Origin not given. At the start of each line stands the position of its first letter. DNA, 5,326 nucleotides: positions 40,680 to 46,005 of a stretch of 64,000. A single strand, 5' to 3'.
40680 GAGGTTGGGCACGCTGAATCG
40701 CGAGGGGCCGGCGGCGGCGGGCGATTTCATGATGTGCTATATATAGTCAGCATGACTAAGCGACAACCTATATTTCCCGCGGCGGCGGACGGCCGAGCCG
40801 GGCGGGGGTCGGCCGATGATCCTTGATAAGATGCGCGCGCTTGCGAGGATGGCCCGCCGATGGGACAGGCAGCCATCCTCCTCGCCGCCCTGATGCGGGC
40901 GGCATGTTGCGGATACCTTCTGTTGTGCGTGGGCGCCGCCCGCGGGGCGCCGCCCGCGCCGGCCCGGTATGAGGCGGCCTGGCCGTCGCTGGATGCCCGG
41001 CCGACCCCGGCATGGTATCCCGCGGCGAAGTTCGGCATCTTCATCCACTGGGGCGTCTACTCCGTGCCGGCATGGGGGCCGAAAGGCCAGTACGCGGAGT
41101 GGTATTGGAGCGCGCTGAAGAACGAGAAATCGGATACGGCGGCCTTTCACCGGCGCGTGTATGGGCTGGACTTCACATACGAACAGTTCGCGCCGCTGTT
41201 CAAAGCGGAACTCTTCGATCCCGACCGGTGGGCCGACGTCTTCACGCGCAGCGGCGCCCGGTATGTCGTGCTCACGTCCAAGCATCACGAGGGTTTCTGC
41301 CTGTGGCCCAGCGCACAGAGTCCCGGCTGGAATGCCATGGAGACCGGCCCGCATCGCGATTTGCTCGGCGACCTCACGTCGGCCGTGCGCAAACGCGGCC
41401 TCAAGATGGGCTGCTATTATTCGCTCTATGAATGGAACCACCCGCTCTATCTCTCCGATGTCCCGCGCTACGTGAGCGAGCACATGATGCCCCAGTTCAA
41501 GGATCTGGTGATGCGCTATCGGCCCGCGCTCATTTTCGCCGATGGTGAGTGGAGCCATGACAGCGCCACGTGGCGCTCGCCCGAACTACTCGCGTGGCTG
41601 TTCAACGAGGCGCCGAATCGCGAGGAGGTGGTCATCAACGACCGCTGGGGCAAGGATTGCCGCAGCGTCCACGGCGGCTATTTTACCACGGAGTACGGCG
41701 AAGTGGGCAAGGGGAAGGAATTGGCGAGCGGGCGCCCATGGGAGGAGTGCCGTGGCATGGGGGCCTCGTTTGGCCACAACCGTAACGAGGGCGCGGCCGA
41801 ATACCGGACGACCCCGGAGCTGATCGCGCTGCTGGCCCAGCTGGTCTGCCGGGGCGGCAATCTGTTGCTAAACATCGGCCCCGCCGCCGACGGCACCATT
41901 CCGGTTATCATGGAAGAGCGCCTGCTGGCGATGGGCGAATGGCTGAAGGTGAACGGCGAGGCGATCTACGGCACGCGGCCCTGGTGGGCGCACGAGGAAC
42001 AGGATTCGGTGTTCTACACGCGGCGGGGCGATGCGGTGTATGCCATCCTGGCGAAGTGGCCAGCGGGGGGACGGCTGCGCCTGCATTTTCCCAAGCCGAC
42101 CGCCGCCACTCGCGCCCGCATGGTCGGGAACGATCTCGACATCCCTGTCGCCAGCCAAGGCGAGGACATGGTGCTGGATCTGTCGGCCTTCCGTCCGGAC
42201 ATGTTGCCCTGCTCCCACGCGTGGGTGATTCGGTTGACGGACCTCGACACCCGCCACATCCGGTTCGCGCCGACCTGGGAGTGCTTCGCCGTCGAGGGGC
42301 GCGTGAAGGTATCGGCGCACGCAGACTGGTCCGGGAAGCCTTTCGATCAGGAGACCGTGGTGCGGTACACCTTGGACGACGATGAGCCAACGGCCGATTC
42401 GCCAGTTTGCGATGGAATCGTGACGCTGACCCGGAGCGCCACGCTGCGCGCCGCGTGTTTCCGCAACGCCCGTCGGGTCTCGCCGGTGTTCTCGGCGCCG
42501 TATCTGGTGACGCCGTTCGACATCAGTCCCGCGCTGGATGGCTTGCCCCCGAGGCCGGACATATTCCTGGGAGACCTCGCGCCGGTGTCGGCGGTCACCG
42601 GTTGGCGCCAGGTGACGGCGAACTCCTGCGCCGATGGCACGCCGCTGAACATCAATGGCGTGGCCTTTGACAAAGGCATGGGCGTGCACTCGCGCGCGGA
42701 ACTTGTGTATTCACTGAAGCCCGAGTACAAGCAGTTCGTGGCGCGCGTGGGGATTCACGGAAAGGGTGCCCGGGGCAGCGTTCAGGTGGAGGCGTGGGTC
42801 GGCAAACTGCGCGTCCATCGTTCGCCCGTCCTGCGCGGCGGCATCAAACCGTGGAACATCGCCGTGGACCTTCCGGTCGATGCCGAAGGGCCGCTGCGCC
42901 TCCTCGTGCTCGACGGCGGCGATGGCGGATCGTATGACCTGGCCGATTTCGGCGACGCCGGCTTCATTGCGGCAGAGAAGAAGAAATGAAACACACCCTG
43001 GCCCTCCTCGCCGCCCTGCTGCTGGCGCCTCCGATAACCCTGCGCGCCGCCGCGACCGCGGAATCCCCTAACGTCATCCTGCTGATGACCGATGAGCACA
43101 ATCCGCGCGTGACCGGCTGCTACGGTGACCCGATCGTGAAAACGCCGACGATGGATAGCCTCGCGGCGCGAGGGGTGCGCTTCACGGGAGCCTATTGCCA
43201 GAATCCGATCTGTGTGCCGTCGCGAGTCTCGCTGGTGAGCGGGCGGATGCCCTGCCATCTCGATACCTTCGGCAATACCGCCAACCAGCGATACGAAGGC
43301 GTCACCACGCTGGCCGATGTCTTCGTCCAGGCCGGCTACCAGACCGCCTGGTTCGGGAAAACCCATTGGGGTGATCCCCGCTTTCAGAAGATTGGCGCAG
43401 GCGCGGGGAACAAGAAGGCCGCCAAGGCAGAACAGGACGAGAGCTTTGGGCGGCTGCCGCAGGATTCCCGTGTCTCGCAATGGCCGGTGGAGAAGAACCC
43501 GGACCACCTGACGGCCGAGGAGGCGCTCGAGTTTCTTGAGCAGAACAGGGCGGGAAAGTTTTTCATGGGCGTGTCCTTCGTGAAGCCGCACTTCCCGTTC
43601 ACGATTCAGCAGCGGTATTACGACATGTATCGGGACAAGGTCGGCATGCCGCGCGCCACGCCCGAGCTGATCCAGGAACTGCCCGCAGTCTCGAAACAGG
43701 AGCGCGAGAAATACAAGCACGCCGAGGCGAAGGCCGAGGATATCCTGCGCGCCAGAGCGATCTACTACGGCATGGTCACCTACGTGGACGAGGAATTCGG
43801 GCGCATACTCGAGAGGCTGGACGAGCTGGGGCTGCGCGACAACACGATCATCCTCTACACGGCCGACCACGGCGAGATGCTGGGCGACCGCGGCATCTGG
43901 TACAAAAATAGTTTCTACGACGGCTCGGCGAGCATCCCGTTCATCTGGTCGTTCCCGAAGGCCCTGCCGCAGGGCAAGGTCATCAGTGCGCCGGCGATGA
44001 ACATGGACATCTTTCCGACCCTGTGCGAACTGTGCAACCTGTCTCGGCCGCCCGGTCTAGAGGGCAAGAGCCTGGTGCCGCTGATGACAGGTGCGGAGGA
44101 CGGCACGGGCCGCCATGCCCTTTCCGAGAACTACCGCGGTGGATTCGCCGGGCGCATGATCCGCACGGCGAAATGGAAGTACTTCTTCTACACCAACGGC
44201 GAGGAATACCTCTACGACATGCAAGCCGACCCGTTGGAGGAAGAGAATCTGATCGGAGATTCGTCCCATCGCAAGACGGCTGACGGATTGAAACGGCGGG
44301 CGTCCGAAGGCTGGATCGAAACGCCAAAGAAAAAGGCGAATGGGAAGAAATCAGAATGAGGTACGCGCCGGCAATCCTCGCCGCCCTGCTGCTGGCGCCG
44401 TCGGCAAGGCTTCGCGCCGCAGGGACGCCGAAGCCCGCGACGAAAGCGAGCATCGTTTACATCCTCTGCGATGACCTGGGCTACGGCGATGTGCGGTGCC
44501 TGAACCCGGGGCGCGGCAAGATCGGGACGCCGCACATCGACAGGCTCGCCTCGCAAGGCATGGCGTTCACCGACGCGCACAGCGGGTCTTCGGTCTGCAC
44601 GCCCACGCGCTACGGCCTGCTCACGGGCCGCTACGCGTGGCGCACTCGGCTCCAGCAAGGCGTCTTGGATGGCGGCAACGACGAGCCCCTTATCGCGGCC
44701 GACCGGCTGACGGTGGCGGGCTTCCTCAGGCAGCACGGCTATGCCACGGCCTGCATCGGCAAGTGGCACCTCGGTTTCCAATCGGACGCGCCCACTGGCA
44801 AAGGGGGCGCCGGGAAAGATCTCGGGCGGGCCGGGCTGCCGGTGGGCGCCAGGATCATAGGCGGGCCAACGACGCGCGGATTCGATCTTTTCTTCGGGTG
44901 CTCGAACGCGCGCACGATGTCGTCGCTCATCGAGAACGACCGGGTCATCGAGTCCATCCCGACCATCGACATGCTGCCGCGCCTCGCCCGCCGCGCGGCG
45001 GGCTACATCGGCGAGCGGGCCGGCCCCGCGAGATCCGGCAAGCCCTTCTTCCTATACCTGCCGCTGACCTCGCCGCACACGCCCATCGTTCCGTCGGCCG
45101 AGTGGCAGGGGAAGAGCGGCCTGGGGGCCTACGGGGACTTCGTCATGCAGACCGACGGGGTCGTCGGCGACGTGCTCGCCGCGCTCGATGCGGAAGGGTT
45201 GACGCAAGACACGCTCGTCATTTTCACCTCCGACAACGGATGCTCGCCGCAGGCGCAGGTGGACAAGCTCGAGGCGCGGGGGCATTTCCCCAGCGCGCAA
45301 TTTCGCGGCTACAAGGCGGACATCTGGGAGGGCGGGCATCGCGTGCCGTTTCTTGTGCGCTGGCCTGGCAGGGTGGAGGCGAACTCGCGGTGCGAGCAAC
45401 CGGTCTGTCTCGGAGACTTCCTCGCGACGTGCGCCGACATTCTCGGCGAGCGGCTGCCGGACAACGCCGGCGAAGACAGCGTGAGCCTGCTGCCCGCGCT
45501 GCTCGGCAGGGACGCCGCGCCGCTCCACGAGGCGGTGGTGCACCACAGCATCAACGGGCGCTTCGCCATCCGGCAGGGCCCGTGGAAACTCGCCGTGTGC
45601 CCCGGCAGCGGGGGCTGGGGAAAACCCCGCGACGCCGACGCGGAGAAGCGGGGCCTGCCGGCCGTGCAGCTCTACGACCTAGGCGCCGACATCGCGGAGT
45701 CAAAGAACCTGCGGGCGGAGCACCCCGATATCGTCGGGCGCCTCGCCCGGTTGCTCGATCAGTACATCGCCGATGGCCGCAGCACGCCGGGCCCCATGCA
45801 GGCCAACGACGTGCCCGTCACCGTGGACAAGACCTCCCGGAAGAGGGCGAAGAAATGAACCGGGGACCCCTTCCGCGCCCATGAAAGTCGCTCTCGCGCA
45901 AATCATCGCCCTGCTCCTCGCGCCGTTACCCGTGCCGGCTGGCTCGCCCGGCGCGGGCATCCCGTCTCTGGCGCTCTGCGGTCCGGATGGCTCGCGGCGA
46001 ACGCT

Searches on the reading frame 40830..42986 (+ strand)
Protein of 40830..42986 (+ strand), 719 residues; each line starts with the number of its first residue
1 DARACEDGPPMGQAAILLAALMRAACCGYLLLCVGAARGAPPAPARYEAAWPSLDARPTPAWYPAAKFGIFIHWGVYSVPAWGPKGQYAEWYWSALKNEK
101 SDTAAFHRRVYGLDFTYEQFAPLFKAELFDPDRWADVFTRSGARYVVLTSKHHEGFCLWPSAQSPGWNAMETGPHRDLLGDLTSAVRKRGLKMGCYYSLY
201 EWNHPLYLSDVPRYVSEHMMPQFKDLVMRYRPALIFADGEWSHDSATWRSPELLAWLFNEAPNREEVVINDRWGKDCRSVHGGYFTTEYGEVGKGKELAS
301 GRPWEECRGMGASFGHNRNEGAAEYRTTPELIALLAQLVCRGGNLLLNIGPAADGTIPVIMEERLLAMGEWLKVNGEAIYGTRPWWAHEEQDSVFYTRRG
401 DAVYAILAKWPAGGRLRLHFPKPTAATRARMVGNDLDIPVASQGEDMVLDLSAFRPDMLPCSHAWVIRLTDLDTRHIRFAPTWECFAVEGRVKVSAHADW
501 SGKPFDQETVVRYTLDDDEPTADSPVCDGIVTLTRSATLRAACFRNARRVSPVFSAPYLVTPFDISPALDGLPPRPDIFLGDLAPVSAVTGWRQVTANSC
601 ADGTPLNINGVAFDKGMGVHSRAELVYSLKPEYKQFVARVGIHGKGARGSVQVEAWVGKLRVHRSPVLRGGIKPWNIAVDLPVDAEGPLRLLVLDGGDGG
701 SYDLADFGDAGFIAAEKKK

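Call 13: search_protein_families(library=pfam, proteins=[window:40830-42986:+], max_evalue=0.0001)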
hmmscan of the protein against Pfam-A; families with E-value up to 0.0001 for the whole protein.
window:40830-42986:+ (719 aa): 5 families
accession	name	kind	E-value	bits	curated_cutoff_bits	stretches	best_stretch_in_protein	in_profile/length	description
PF01120.23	Alpha_L_fucos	-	1.8e-118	396.4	25.2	1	40-377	7-345/345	Alpha-L-fucosidase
PF08305.17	NPCBM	-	1.2e-27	97.1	23.9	1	578-712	3-136/137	NPCBM/NEW2 domain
PF16757.11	Fucosidase_C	-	1.2e-10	42.2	25.6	1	391-470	6-88/88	Alpha-L-fucosidase C-terminal domain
PF13287.12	Fn3_assoc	-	4.7e-07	30.3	23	1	507-558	8-59/59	Fn3 associated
PF13290.12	CHB_HEX_C_1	-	2.4e-06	27.8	22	1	508-555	20-67/67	Chitobiase/beta-hexosaminidase C-terminal domain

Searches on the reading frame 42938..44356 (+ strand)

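Call 13: search_protein_families(library=pfam, proteins=[window:42938-44356:+], max_evalue=0.0001)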
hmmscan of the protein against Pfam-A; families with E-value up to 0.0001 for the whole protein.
window:42938-44356:+ (473 aa): 3 families
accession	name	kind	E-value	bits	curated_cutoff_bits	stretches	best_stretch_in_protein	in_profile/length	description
PF00884.28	Sulfatase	-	1.2e-49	169.7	25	1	44-366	1-299/301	Sulfatase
PF16347.10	SGSH_C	-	5.4e-17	62.8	29.3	1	316-454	1-147/154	N-sulphoglucosamine sulphohydrolase, C-terminal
PF01663.27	Phosphodiest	-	9.1e-07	29.2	23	1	68-312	19-220/342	Type I phosphodiesterase / nucleotide pyrophosphatase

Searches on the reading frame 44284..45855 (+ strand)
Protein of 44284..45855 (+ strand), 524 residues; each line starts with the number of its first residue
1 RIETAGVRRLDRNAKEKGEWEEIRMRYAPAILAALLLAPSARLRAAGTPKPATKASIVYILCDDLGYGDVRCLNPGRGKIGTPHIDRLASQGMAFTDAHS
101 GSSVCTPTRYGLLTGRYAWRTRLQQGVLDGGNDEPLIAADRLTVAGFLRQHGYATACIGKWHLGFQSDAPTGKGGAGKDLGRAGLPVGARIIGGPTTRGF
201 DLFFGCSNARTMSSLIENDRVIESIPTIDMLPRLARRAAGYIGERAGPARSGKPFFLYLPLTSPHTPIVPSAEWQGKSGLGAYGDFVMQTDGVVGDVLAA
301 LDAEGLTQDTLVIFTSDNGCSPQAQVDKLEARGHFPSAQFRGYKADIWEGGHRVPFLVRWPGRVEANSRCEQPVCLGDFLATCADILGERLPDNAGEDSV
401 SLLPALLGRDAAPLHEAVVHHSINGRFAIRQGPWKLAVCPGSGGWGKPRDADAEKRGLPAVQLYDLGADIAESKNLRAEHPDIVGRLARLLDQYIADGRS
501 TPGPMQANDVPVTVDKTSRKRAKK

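Call 13: search_protein_families(library=pfam, proteins=[window:44284-45855:+], max_evalue=0.0001)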
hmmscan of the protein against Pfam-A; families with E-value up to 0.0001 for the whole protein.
window:44284-45855:+ (524 aa): 2 families
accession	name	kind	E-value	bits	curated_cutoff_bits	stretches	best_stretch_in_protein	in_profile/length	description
PF00884.28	Sulfatase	-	1.6e-46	159.4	25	1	57-388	3-300/301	Sulfatase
PF01663.27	Phosphodiest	-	2.6e-05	24.4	23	0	285-325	186-228/342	Type I phosphodiesterase / nucleotide pyrophosphatase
